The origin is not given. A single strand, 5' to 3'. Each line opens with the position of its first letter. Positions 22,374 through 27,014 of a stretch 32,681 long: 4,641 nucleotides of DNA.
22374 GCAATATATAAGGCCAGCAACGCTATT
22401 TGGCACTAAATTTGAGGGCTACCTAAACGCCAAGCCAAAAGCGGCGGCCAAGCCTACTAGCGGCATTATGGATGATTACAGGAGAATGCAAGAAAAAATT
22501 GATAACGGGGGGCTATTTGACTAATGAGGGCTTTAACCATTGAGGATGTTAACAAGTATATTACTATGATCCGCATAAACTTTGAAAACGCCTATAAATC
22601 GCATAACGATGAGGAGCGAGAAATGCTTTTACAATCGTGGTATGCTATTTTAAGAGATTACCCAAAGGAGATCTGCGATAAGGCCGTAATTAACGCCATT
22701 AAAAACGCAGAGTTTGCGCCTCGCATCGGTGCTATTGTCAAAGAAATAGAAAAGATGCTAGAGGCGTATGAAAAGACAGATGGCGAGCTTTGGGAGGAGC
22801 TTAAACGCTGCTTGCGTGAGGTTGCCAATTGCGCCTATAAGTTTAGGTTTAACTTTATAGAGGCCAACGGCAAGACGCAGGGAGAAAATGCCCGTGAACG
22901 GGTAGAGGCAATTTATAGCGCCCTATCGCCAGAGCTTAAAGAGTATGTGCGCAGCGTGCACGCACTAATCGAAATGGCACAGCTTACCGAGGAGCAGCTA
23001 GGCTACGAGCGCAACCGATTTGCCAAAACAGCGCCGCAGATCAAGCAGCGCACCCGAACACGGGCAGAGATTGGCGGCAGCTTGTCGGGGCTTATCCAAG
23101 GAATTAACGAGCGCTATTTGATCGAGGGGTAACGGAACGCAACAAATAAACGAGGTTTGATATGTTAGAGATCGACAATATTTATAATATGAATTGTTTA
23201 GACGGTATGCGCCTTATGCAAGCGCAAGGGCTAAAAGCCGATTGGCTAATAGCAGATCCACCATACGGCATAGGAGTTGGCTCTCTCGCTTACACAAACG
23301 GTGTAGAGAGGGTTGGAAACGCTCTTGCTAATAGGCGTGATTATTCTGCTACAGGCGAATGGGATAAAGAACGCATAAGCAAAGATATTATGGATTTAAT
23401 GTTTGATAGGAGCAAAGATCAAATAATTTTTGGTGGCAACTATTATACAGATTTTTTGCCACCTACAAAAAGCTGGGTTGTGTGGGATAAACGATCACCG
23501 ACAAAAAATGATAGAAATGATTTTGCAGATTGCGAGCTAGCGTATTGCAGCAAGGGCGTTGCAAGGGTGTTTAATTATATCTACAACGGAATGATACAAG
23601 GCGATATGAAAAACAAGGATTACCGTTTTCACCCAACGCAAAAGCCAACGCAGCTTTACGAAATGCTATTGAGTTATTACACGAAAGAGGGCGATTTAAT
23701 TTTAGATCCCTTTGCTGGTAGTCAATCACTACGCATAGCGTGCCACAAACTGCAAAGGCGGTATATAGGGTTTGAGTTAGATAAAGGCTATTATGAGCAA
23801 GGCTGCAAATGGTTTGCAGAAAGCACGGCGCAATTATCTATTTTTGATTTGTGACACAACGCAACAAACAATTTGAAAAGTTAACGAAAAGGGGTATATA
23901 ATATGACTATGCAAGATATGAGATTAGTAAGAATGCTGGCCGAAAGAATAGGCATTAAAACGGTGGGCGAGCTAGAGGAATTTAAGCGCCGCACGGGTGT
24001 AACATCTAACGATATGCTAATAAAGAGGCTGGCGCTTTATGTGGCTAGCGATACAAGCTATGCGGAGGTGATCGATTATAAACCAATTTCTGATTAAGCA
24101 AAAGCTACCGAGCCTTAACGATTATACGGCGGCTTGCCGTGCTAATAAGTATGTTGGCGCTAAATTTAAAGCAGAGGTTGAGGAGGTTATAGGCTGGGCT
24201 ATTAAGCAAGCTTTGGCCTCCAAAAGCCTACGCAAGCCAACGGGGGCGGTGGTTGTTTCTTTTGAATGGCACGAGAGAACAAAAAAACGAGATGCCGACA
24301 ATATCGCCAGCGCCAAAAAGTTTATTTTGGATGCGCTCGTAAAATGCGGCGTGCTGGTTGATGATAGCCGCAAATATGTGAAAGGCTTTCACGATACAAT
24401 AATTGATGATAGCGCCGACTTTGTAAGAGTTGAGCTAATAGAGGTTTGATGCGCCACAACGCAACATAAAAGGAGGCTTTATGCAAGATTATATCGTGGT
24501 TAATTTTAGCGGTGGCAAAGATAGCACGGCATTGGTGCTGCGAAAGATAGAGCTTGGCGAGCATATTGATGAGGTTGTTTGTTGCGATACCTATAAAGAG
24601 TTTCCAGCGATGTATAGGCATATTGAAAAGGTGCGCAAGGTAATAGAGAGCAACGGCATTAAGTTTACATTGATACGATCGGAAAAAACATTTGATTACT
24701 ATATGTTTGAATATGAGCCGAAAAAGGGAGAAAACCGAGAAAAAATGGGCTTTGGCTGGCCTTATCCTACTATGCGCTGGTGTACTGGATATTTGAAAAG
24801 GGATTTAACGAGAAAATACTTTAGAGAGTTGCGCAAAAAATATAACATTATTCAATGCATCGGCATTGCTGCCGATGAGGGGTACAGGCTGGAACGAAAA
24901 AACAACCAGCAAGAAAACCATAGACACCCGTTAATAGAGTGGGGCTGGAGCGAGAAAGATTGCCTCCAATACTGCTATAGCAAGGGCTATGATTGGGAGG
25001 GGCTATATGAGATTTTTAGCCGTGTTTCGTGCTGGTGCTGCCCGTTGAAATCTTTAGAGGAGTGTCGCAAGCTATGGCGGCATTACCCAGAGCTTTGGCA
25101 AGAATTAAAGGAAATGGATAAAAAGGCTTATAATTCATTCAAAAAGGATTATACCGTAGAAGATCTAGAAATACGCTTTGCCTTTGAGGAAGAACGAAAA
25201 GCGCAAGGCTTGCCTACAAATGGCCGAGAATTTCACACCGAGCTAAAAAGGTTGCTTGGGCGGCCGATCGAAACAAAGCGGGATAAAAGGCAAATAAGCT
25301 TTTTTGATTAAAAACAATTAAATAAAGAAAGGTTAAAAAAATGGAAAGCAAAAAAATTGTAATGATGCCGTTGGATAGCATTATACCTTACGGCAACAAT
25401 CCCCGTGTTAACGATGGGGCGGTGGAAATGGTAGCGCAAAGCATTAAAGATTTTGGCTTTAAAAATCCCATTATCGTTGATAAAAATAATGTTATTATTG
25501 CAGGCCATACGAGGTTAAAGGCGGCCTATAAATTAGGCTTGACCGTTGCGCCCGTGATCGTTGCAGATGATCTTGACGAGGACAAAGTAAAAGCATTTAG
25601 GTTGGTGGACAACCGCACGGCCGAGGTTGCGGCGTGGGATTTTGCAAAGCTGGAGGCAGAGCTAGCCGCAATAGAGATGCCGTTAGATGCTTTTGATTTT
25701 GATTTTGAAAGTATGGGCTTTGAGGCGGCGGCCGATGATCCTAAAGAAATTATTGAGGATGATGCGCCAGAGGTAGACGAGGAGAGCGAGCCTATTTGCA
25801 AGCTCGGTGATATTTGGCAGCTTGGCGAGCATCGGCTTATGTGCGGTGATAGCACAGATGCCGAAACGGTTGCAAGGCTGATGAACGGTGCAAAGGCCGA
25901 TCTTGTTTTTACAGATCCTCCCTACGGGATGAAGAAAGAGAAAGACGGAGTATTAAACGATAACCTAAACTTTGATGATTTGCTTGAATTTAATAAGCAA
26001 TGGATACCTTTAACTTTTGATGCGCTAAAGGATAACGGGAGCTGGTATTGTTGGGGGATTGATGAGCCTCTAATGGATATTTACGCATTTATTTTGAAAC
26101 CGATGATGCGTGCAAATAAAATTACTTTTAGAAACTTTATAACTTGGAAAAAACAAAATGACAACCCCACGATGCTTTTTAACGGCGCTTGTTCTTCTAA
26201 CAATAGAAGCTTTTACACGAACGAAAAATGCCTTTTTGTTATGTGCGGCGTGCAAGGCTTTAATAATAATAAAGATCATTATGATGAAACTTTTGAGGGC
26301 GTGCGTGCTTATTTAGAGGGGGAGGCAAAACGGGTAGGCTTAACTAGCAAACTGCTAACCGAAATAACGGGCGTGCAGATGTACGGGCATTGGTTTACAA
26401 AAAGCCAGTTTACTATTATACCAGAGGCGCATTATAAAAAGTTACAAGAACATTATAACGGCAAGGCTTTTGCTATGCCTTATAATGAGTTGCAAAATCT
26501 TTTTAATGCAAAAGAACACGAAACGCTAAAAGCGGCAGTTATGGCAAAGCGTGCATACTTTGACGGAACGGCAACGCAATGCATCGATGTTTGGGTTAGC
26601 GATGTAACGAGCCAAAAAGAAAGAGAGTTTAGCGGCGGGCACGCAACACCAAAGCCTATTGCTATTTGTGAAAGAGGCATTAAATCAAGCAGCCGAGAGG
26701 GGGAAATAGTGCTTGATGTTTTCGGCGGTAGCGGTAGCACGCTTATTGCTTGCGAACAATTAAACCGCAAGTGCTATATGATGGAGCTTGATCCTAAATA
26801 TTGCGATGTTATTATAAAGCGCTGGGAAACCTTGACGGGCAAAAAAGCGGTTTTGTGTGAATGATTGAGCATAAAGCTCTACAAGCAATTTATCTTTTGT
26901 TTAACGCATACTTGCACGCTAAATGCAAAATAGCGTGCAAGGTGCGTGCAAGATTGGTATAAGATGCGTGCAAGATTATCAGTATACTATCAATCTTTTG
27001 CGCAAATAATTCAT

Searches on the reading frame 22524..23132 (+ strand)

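Call 10: search_protein_families(library=phrogs, proteins=[window:22524-23132:+])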
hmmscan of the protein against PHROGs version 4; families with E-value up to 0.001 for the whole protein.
window:22524-23132:+ (202 aa): 2 families
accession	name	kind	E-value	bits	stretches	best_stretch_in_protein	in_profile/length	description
phrog_9804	-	unknown function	9.1e-12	46.1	1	5-99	2-96/214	-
phrog_2289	-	DNA, RNA and nucleotide metabolism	3.8e-05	25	1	21-84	14-76/116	helicase loader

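Call 11: search_protein_families(library=pfam, proteins=[window:22524-23132:+])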
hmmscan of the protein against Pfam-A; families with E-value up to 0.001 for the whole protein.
window:22524-23132:+ (202 aa): 1 family
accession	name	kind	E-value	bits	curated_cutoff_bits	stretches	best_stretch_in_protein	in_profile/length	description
PF11417.13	Inhibitor_G39P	-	1.8e-05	25.6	22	1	11-71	7-68/69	Loader and inhibitor of phage G40P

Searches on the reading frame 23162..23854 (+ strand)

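Call 10: search_protein_families(library=phrogs, proteins=[window:23162-23854:+])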
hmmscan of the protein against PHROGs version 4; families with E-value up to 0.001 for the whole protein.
window:23162-23854:+ (230 aa): 12 families
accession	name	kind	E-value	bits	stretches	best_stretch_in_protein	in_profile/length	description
phrog_67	-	other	2.1e-36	127.3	1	6-228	125-353/743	DNA methyltransferase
phrog_23224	-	other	4.3e-22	79.8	1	7-213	70-287/305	DNA methyltransferase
phrog_3008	-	other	1.8e-19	71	1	155-222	148-215/244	DNA methyltransferase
phrog_498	-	other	2.1e-19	70.5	1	22-223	219-425/633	DNA methyltransferase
phrog_18293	-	other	1.2e-18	68.2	1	152-218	41-107/119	methyltransferase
phrog_16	-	DNA, RNA and nucleotide metabolism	7.5e-11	42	1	76-229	793-923/986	DNA helicase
phrog_23085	-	unknown function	1.1e-09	39.1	1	151-223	38-110/138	-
phrog_6952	-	other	2.4e-09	38.3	1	157-218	114-175/181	DNA methyltransferase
phrog_8769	-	other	4.1e-09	37.1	1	176-213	11-48/71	methyltransferase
phrog_23148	-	unknown function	5.6e-07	30.7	1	139-211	68-139/165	-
phrog_12517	-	unknown function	3e-06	27.6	1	164-208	93-137/316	-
phrog_18146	-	other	0.00073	19.5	0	158-207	50-100/452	DNA methyltransferase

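Call 11: search_protein_families(library=pfam, proteins=[window:23162-23854:+])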
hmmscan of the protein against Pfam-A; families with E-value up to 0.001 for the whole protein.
window:23162-23854:+ (230 aa): 1 family
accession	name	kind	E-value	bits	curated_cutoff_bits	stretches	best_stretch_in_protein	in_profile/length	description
PF01555.25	N6_N4_Mtase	-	3.2e-22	80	26.7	1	144-213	148-218/221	DNA methylase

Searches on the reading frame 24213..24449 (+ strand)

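Call 108: search_protein_families(library=pfam, proteins=[window:24213-24449:+], max_evalue=0.01)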
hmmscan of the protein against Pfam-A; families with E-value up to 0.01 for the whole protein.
window:24213-24449:+ (78 aa): 1 family
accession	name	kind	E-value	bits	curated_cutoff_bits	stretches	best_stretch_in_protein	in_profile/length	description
PF05866.16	RusA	-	0.002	19.2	22.8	1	20-53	76-103/124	Endodeoxyribonuclease RusA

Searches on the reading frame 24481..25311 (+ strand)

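Call 10: search_protein_families(library=phrogs, proteins=[window:24481-25311:+])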
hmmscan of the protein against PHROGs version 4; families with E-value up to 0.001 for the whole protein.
window:24481-25311:+ (276 aa): 4 families
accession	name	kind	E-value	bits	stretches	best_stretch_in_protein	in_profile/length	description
phrog_424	-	moron, auxiliary metabolic gene and host takeover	1.6e-49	170.1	1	3-239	161-381/460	phosphoadenosine phosphosulfate reductase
phrog_28782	-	unknown function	9e-22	78.9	1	122-240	7-122/154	-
phrog_15238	-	unknown function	6.7e-17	63.1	1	6-106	15-115/215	-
phrog_2302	-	moron, auxiliary metabolic gene and host takeover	3.7e-06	27.1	1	3-212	28-268/381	phosphoadenosine phosphosulfate reductase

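Call 11: search_protein_families(library=pfam, proteins=[window:24481-25311:+])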
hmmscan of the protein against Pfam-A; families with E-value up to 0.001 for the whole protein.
window:24481-25311:+ (276 aa): 1 family
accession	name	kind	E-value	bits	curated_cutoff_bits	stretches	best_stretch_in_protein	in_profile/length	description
PF01507.26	PAPS_reduct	-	2e-07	31.6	22.5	1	5-188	2-173/175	Phosphoadenosine phosphosulfate reductase domain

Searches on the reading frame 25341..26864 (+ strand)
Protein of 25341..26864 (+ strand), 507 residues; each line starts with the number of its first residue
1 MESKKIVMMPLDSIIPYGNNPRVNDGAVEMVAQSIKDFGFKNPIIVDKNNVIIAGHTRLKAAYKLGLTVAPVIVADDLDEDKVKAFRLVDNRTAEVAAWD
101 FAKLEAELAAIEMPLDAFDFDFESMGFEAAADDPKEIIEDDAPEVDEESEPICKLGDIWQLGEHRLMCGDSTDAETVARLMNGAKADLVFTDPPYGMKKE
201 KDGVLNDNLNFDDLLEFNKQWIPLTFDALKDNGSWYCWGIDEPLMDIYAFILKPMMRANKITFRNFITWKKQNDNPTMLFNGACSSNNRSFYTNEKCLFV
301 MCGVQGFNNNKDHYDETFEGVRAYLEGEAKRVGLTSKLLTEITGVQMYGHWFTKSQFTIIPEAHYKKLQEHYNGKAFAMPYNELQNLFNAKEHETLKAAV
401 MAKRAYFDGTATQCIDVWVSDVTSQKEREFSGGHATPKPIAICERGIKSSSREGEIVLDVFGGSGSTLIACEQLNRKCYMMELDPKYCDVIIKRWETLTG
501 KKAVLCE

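Call 10: search_protein_families(library=phrogs, proteins=[window:25341-26864:+])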
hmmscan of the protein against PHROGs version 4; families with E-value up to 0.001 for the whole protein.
window:25341-26864:+ (507 aa): 29 families (the best 25 are shown)
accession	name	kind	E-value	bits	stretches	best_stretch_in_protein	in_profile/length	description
phrog_498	-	other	2.8e-120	403.8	1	3-506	32-431/633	DNA methyltransferase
phrog_620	-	DNA, RNA and nucleotide metabolism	4.6e-49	168.4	1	2-160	5-149/217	ParB-like partition protein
phrog_8071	-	DNA, RNA and nucleotide metabolism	4.4e-45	155.6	1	4-201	5-209/389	ParB-like partition protein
phrog_67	-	other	8e-44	151.8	1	156-503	116-351/743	DNA methyltransferase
phrog_930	-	DNA, RNA and nucleotide metabolism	9.5e-33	114.9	1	2-134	3-136/223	ParB-like partition protein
phrog_15396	-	DNA, RNA and nucleotide metabolism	1.4e-32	114.6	1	5-131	3-126/258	ParB-like partition nuclease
phrog_940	-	DNA, RNA and nucleotide metabolism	4.9e-30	106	1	2-136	2-138/388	nuclease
phrog_3008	-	other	1.4e-26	94.3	1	418-503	139-219/244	DNA methyltransferase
phrog_18056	-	DNA, RNA and nucleotide metabolism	3.2e-25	89.8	1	5-95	2-92/387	ParB-like partition nuclease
phrog_723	-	DNA, RNA and nucleotide metabolism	1.1e-20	75.5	1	6-138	13-152/223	ParB-like partition protein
phrog_23085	-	unknown function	5e-19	69.3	1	417-501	28-111/138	-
phrog_9353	-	unknown function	4.3e-17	63.8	1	14-150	19-150/245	-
phrog_4715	-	DNA, RNA and nucleotide metabolism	5e-17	62.5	1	4-105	145-252/630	ParB-like partition protein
phrog_6952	-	other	6.9e-17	62.9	1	330-487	3-167/181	DNA methyltransferase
phrog_18293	-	other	9.3e-12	46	1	431-496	43-108/119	methyltransferase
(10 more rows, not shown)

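Call 11: search_protein_families(library=pfam, proteins=[window:25341-26864:+])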
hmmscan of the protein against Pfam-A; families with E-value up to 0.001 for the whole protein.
window:25341-26864:+ (507 aa): 3 families
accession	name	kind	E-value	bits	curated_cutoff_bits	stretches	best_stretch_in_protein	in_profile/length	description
PF01555.25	N6_N4_Mtase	-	9.7e-39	134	26.7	1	187-492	2-220/221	DNA methylase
PF02195.25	ParB_N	-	6e-07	29.9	26.3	1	6-91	3-93/95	ParB N-terminal domain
PF03602.21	Cons_hypoth95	-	3.4e-06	27.3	24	0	453-500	41-89/182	Conserved hypothetical protein 95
